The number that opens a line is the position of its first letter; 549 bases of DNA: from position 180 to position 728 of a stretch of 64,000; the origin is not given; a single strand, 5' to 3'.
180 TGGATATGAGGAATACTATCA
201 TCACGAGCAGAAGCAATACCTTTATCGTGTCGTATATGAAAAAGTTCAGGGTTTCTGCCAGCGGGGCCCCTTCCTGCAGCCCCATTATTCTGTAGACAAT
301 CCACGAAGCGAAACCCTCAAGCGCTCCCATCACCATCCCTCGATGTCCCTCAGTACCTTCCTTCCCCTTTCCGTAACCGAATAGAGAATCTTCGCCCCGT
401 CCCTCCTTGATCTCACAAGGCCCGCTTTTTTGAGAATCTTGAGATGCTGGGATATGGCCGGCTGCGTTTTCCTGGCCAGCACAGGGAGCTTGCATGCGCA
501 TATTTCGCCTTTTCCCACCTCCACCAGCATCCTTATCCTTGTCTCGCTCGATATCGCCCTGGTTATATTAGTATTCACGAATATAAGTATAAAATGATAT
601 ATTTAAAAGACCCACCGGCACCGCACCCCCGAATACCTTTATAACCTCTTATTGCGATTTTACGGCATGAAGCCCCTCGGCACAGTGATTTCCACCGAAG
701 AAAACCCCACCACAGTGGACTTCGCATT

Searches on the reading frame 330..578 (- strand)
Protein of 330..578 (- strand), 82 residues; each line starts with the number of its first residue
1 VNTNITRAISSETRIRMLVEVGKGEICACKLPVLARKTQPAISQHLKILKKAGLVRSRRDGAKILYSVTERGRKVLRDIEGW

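Call 3: search_protein_families(library=pfam, proteins=[window:330-578:-], max_evalue=0.1)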
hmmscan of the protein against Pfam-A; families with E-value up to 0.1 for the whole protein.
window:330-578:- (82 aa): 14 families
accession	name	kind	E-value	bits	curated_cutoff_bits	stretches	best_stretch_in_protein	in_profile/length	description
PF01022.26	HTH_5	-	1.5e-11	44.4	22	1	11-57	1-47/47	Bacterial regulatory protein, arsR family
PF12840.13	HTH_20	-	0.00019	21.8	27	1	36-58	29-51/51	Helix-turn-helix domain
PF14947.12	HTH_45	-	0.0016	18.9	25.5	1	42-80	36-70/77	Winged helix-turn-helix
PF04458.17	DUF505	-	0.0027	16.6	28.7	1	42-80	367-407/622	Protein of unknown function (DUF505)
PF14338.12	Mrr_N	-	0.0074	16.9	29.5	1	46-77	58-86/87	Mrr N-terminal domain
PF01638.23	HxlR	-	0.0081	16.4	20.8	1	36-76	30-73/91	HxlR-like helix-turn-helix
PF12802.13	MarR_2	-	0.012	16.2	27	1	38-61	33-56/61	MarR family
PF14277.12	DUF4364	-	0.018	15.3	26.9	1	42-77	36-71/162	Domain of unknown function (DUF4364)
PF13601.12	HTH_34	-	0.021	15.4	27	1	36-74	25-67/80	Winged helix DNA-binding domain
PF03551.20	PadR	-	0.021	15.3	27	1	44-77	36-74/75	Transcriptional regulator PadR-like family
PF25213.1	HVO_A0261_N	-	0.026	14.8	35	1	5-80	4-75/86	HVO_A0261 N-terminal domain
PF09170.16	STN1_2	-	0.033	14.6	27.2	1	37-79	61-103/167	CST, complex subunit STN1, C terminal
PF07848.18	PaaX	-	0.052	14.2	24.8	0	49-72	47-70/70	PaaX-like protein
PF22381.2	Staph_reg_Sar_Rot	-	0.074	13.6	27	1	38-79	41-85/85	Transcriptional regulator SarA/Rot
